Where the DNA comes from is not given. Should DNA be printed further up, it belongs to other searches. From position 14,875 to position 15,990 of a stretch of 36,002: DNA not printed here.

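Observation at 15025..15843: DsbA-family protein whose two halves appear in swapped order (natural circular permutation?)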

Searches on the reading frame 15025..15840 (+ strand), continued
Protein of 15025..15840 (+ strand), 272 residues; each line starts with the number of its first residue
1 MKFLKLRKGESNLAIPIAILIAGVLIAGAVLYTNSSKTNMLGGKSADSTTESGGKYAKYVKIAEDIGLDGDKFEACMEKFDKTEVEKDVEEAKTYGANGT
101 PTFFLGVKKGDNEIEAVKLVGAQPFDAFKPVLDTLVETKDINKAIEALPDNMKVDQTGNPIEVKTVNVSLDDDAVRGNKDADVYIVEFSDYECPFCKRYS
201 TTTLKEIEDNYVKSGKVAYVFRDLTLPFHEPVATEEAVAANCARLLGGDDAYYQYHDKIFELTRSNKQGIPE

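Call 24: find_encoding_contigs(protein=P0013, flank=10000, max_places=3)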
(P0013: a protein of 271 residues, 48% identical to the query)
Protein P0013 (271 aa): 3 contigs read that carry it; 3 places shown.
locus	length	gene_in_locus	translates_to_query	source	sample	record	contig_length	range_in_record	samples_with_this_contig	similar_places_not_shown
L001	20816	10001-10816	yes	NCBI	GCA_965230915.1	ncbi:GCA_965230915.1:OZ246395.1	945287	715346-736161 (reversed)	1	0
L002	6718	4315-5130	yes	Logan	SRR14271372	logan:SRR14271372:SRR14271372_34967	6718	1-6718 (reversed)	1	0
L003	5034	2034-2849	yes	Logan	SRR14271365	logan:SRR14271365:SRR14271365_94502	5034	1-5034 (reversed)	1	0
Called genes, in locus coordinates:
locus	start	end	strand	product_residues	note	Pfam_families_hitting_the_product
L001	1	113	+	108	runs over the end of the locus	PF01588:tRNA_bind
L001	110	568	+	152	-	PF00293:NUDIX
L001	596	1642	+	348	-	-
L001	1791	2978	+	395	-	PF00919:UPF0004, PF04055:Radical_SAM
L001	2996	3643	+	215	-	-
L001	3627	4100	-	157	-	-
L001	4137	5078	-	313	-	PF01189:Methyltr_RsmB-F, PF13847:Methyltransf_31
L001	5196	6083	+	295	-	PF01745:IPT (faint), PF01715:IPPT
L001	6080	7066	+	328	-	PF01594:AI-2E_transport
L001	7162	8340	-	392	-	-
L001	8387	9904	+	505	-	PF00749:tRNA-synt_1c, PF19269:Anticodon_2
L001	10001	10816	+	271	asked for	PF01323:DSBA (faint), PF13462:Thioredoxin_4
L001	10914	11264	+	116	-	PF01863:YgjP-like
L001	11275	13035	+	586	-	PF12229:PG_binding_4, PF04294:VanW, PF07501:G5 (weak)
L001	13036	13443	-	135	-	-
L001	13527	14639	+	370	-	PF01702:TGT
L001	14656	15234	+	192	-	-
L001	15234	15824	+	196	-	-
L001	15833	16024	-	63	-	-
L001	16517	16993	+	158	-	PF03449:GreA_GreB_N, PF01272:GreA_GreB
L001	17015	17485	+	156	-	PF03449:GreA_GreB_N, PF01272:GreA_GreB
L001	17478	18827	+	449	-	-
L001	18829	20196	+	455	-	-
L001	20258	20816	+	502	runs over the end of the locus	PF01336:tRNA_anti-codon, PF00152:tRNA-synt_2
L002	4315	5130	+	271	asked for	PF01323:DSBA (faint), PF13462:Thioredoxin_4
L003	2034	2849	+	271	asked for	PF01323:DSBA (faint), PF13462:Thioredoxin_4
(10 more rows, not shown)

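Call 25: find_encoding_contigs(protein=P0011, flank=10000, max_places=2)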
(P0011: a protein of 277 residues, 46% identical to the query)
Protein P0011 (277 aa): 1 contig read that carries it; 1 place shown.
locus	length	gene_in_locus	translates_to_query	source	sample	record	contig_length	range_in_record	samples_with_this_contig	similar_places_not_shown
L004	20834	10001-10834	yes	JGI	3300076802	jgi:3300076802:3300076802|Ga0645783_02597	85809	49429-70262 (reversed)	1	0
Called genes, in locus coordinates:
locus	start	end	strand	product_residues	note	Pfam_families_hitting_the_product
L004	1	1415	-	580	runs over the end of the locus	PF09972:DUF2207, PF20990:DUF2207_C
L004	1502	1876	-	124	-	PF07883:Cupin_2, PF02311:AraC_binding (weak)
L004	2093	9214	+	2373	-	PF17802:SpaA (faint), PF19403:SpaA_2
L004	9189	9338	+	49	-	-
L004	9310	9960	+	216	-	PF04203:Sortase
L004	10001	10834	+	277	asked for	PF01323:DSBA (faint), PF13098:Thioredoxin_2 (faint), PF13462:Thioredoxin_4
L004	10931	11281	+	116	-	PF01863:YgjP-like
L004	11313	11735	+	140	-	-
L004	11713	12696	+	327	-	PF12229:PG_binding_4 (weak), PF04294:VanW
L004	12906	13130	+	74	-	PF07501:G5 (weak)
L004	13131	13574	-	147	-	-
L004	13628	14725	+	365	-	PF01702:TGT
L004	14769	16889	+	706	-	PF00580:UvrD-helicase (weak), PF13245:AAA_19 (faint), PF01443:Viral_helicase1 (faint), PF13361:UvrD_C (faint), PF13538:UvrD_C_2 (weak)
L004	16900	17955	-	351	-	PF04055:Radical_SAM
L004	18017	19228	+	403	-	PF05496:RuvB_N, PF00158:Sigma54_activat (faint), PF01078:Mg_chelatase (faint), PF00004:AAA, PF07728:AAA_5, PF13173:AAA_14 (weak), PF16193:AAA_assoc_2, PF12002:MgsA_C, +2 more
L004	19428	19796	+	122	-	PF00076:RRM_1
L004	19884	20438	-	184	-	PF13240:Zn_Ribbon_1 (weak), PF06271:RDD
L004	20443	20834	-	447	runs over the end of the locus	PF06271:RDD, PF00089:Trypsin, PF13365:Trypsin_2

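Call 26: find_encoding_contigs(protein=P0002, flank=10000, max_places=3)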
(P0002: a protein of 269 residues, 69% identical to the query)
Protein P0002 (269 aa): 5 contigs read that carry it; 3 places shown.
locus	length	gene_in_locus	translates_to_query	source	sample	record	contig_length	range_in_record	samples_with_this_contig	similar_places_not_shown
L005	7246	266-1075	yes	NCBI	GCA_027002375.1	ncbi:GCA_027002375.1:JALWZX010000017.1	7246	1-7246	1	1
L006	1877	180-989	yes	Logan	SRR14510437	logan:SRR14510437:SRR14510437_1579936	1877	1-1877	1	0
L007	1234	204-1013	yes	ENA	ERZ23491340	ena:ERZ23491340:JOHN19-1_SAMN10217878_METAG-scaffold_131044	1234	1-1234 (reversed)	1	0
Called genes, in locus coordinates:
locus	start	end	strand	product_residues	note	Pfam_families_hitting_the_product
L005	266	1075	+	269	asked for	PF01323:DSBA, PF13098:Thioredoxin_2 (faint), PF13462:Thioredoxin_4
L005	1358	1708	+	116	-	PF01863:YgjP-like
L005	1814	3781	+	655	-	PF12229:PG_binding_4, PF04294:VanW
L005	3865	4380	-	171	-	PF27226:AF_1845 (weak)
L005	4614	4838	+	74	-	-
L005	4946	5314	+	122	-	-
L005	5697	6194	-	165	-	-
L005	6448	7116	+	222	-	PF00149:Metallophos, PF12850:Metallophos_2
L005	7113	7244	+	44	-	?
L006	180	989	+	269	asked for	PF01323:DSBA, PF13098:Thioredoxin_2 (faint), PF13462:Thioredoxin_4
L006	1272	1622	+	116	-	PF01863:YgjP-like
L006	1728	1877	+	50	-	?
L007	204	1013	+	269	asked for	PF01323:DSBA, PF13098:Thioredoxin_2 (faint), PF13462:Thioredoxin_4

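Call 27: predict_structure(alignment_id=A1)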
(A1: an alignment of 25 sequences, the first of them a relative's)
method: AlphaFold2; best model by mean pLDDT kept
length: 272 residues; sequences in the alignment: 25
mean_pLDDT: 86.9   pTM: 0.77
mean pLDDT of the five models: 86.9, 85.5, 84.4, 84.3, 83.9
residues with pLDDT >= 90: 208; 70-90: 11; 50-70: 24; < 50: 29
segments of 3 or more residues with pLDDT < 50: 1-3, 5-13, 35-50
pLDDT, mean of each block of 10 residues (from residue 1): 41 53 64 51 40 82 98 98 97 94 97 96 96 98 96 90 95 96 98 93 97 98 95 97 98 97 91 85
secondary structure, 60 per line:
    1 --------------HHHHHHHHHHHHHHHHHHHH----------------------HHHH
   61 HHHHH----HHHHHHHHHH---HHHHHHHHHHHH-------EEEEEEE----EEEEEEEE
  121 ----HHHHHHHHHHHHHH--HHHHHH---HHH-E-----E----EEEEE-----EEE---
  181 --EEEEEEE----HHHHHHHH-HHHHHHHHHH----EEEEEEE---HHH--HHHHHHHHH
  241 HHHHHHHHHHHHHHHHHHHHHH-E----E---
elements in order: H15-34 H57-65 H70-79 H83-94 E102-108 E113-120 H125-138 H141-146 E165-169 E175-177 E183-189 H194-201 H203-212 E217-223 H232-262

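Call 28: find_related_loci(query=A1, collection=genome_contigs, flank=8000)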
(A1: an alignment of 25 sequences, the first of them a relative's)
Query A1 (272 aa) in genome_contigs; peptide patterns used: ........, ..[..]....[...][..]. (x = any residue, [..] = any of these).
600 stretches matched a pattern (row limit reached: there are more); 570 encode a relative of the query (tblastn E <= 1e-3); the best 80 are kept; 80 distinct loci.
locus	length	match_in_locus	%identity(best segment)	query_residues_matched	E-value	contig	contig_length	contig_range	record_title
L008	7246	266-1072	69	1-272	2e-133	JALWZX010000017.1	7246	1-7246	MAG: candidate division WWE3 bacterium isolate T2_metabat1_scaf2bin.175 T2_NODE_17120_length_7246_cov_2.042281, whole ge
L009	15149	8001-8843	41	1-270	7e-70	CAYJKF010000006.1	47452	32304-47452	MAG TPA_asm: uncultured Candidatus Saccharibacteria bacterium isolate ERP124720_co1_172 genome assembly, contig: NODE_10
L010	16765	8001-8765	48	11-270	2e-65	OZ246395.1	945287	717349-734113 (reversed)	MAG: uncultured Candidatus Saccharibacteria bacterium isolate SRP292972_co1_112 genome assembly, chromosome: 1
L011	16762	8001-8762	39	18-270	4e-56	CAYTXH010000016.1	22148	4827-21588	MAG TPA_asm: uncultured Gammaproteobacteria bacterium isolate SRP278252_co2_10 genome assembly, contig: NODE_4717_length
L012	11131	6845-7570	40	13-270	1e-54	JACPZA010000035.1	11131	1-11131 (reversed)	MAG: Candidatus Daviesbacteria bacterium isolate NC_groundwater_877_Pr1_S2p5_34_16 Montesol18_S2p5_coassembly_scaffold_1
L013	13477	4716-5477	39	18-270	8e-52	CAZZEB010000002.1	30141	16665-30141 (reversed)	MAG TPA_asm: uncultured Gammaproteobacteria bacterium isolate SRP342105_co1_364 genome assembly, contig: NODE_1976_lengt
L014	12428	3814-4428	43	56-270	2e-48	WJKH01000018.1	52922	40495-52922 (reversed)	MAG: Candidatus Dojkabacteria bacterium isolate Bin_334 k141_981708, whole genome shotgun sequence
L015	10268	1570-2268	38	13-270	2e-47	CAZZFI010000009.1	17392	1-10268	MAG TPA_asm: uncultured Candidatus Saccharibacteria bacterium isolate SRP193661_co1_149 genome assembly, contig: NODE_33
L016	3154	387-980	59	61-270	4e-42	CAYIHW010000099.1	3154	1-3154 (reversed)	MAG TPA_asm: uncultured Candidatus Saccharibacteria bacterium isolate ERP119705_co23_139 genome assembly, contig: NODE_3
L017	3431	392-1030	56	62-272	4e-41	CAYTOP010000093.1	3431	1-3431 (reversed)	MAG TPA_asm: uncultured Gammaproteobacteria bacterium isolate SRP050083_co1_427 genome assembly, contig: NODE_19376_leng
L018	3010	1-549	39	68-270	8e-41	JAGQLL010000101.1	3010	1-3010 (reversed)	MAG: Candidatus Dojkabacteria bacterium isolate HKST-UBA15 2011-04-20_1_(paired)_contig_578749, whole genome shotgun seq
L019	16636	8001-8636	55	49-270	2e-40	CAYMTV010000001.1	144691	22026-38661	MAG TPA_asm: uncultured Gammaproteobacteria bacterium isolate binchicken_co38_1053 genome assembly, contig: NODE_297_len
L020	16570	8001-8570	61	58-270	6e-40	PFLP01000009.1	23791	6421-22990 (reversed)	MAG: Candidatus Pacebacteria bacterium CG_4_10_14_0_8_um_filter_42_14 CG_4_10_14_0.8_um_filter_scaffold_962_c, whole gen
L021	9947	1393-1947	60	58-272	2e-39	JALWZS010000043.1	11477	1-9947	MAG: bacterium isolate T2_metabat1_scaf2bin.141 T2_NODE_6926_length_11477_cov_1.849075, whole genome shotgun sequence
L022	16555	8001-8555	59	58-270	2e-39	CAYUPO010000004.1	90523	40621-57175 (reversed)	MAG TPA_asm: uncultured Gammaproteobacteria bacterium isolate SRP286056_co1_297 genome assembly, contig: NODE_187_length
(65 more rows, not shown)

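Call 31: fold_search(model_id=the predicted structure, library=pdb)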
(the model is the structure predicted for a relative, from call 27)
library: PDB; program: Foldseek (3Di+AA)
matches with E <= 10: 216; with E <= 0.001: 7
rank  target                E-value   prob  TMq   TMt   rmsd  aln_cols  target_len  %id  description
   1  4n30                  3.2e-05  1.00  0.33  0.49   1.6        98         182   35  Crystal structure of Pseudomonas aeruginosa DsbA2 (released 2013-12-04)
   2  3eu3                  7.4e-05  1.00  0.30  0.43   3.2       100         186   30  Crystal Structure of BdbD from Bacillus subtilis (reduced) (released 2009-06-16)
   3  3eu4                  2.6e-04  1.00  0.31  0.45   2.8        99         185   27  Crystal Structure of BdbD from Bacillus subtilis (oxidised) (released 2009-06-16)
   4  1un2                  2.8e-04  1.00  0.38  0.52   6.9       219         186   14  Crystal structure of circularly permuted CPDSBA_Q100T99: Preserved Global Fold and Local Structural Adjustments (released 2003-09-26)
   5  7uno                  5.4e-04  1.00  0.29  0.32   3.9       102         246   33  Thiol-disulfide oxidoreductase TsdA, C129S mutant, from Corynebacterium diphtheriae (released 2022-04-20)
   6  3f4r                  7.2e-04  1.00  0.29  0.40   1.8        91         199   21  Crystal structure of Wolbachia pipientis alpha-DsbA1 (released 2009-03-24)
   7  7unn                  7.7e-04  1.00  0.28  0.31   3.7        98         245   35  Thiol-disulfide oxidoreductase TsdA from Corynebacterium diphtheriae (released 2022-04-20)
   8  4pwo                  1.2e-03  1.00  0.29  0.31   3.7        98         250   35  Crystal structure of DsbA from the Gram positive bacterium Corynebacterium diphtheriae (released 2015-03-25)
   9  4pwp                  1.2e-03  1.00  0.29  0.32   3.9       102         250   34  Crystal structure of DsbA from the Gram positive bacterium Corynebacterium diphtheriae (released 2015-03-25)
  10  3f4s                  1.2e-03  1.00  0.29  0.40   1.8        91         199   21  Crystal structure of Wolbachia pipientis alpha-DsbA1 T172V (released 2009-03-24)
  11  3f4t                  2.1e-03  1.00  0.29  0.39   1.8        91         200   21  Crystal structure of Wolbachia pipientis alpha-DsbA1 C97A/C146A (released 2009-03-24)
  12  7jve_F                5.5e-03  1.00  0.31  0.35   2.3       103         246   19  Crystal structure of Salmonella enterica Typhimurium BcfH (released 2021-04-21)
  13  9edl_A                9.5e-03  1.00  0.31  0.38   2.5        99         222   26  Crystal structure of Francisella tularensis DsbA1 (released 2024-12-18)
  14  9edl_B                1.4e-02  1.00  0.31  0.36   2.9       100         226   25  Crystal structure of Francisella tularensis DsbA1 (released 2024-12-18)
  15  5kbc_A                1.5e-02  0.95  0.21  0.28  10.5       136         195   13  Crystal structure of Chlamydia trachomatis DsbA (released 2017-01-11)
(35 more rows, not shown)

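Call 47: search_protein_representatives(alignment_id=A1)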
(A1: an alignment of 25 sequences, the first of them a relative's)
Query: 25 sequences, 269 profile positions. Proteins with E-value up to 0.001 (for the whole library): 50915; up to 1e-10: 27679; up to 1e-30: 4171. The best 150 are listed.
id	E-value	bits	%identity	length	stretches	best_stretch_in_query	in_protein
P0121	2.8e-158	541.7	-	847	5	67-264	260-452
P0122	1.6e-157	539.2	-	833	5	55-263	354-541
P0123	1.6e-148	509.7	-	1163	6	62-264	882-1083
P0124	6.9e-134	461.7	-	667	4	53-262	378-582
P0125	3.6e-131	452.8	-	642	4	56-261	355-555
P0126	2.1e-129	447.1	-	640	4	51-260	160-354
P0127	2.5e-129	446.8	-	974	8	53-263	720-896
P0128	1.0e-128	444.7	-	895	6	54-264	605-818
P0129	3.0e-127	440.0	-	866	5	55-261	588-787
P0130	7.0e-127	438.8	-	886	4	58-264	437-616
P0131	6.6e-123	425.7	-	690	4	51-266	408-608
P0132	2.9e-119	413.8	-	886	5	51-261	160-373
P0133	5.0e-118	409.7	-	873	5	62-263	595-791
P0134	1.3e-115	401.8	-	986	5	51-261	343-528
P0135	1.9e-114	397.9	-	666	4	51-263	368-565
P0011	8.0e-105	366.4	-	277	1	5-269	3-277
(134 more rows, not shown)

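Call 61: predict_structure(alignment_id=A2)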
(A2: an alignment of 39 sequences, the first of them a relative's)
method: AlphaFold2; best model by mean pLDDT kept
length: 264 residues; sequences in the alignment: 39
mean_pLDDT: 88.3   pTM: 0.71
mean pLDDT of the five models: 88.3, 87.8, 87.6, 86.7, 85.3
residues with pLDDT >= 90: 190; 70-90: 36; 50-70: 24; < 50: 14
segments of 3 or more residues with pLDDT < 50: 1-4, 52-61
pLDDT, mean of each block of 10 residues (from residue 1): 54 77 89 90 65 43 63 91 97 98 95 98 99 92 94 98 98 81 96 98 96 94 94 97 97 98 97
secondary structure, 60 per line:
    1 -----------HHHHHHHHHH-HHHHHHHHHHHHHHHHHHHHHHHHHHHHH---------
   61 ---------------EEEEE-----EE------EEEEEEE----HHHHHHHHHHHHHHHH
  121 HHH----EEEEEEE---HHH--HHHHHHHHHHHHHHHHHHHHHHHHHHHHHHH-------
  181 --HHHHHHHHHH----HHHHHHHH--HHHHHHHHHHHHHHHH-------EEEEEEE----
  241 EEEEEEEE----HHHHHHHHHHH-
elements in order: H12-21 H23-51 E76-80 E94-100 H105-123 E128-134 H143-173 H183-192 H197-204 H207-222 E230-236 E241-248 H253-263

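Call 63: fold_search(model_id=the predicted structure, library=pdb)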
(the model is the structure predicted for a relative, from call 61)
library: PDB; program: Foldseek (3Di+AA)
matches with E <= 10: 703; with E <= 0.001: 196
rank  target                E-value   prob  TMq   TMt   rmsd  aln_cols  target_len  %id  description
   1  3f4s                  2.5e-13  1.00  0.59  0.77   3.4       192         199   26  Crystal structure of Wolbachia pipientis alpha-DsbA1 T172V (released 2009-03-24)
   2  3f4r                  3.8e-13  1.00  0.60  0.79   2.8       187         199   28  Crystal structure of Wolbachia pipientis alpha-DsbA1 (released 2009-03-24)
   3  3f4t                  7.1e-13  1.00  0.61  0.79   2.7       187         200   27  Crystal structure of Wolbachia pipientis alpha-DsbA1 C97A/C146A (released 2009-03-24)
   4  4pwo                  1.3e-12  1.00  0.55  0.58   3.0       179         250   33  Crystal structure of DsbA from the Gram positive bacterium Corynebacterium diphtheriae (released 2015-03-25)
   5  4pwp                  4.0e-12  1.00  0.55  0.58   3.1       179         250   33  Crystal structure of DsbA from the Gram positive bacterium Corynebacterium diphtheriae (released 2015-03-25)
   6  7unn                  5.1e-12  1.00  0.55  0.59   3.1       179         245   33  Thiol-disulfide oxidoreductase TsdA from Corynebacterium diphtheriae (released 2022-04-20)
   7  6eez_A                7.9e-12  1.00  0.56  0.78   2.1       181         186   24  Crystal Structure of the thiol-disulfide exchange protein alpha-DsbA2 from Wolbachia pipientis (released 2019-04-17)
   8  4n30                  7.9e-12  1.00  0.56  0.80   2.7       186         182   26  Crystal structure of Pseudomonas aeruginosa DsbA2 (released 2013-12-04)
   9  7uno                  1.6e-11  1.00  0.55  0.59   3.1       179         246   32  Thiol-disulfide oxidoreductase TsdA, C129S mutant, from Corynebacterium diphtheriae (released 2022-04-20)
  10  6eez_B                2.3e-11  1.00  0.56  0.77   2.2       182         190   24  Crystal Structure of the thiol-disulfide exchange protein alpha-DsbA2 from Wolbachia pipientis (released 2019-04-17)
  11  3eu3                  2.4e-11  1.00  0.62  0.86   2.2       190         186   20  Crystal Structure of BdbD from Bacillus subtilis (reduced) (released 2009-06-16)
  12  3eu4                  2.4e-11  1.00  0.62  0.87   2.2       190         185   20  Crystal Structure of BdbD from Bacillus subtilis (oxidised) (released 2009-06-16)
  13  3gyk_B                3.7e-11  1.00  0.54  0.80   2.7       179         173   28  The crystal structure of a thioredoxin-like oxidoreductase from Silicibacter pomeroyi DSS-3 (released 2009-06-09)
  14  3gyk_A                4.7e-11  1.00  0.55  0.81   2.7       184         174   28  The crystal structure of a thioredoxin-like oxidoreductase from Silicibacter pomeroyi DSS-3 (released 2009-06-09)
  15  6eez_C                2.5e-10  1.00  0.55  0.78   2.5       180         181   24  Crystal Structure of the thiol-disulfide exchange protein alpha-DsbA2 from Wolbachia pipientis (released 2019-04-17)
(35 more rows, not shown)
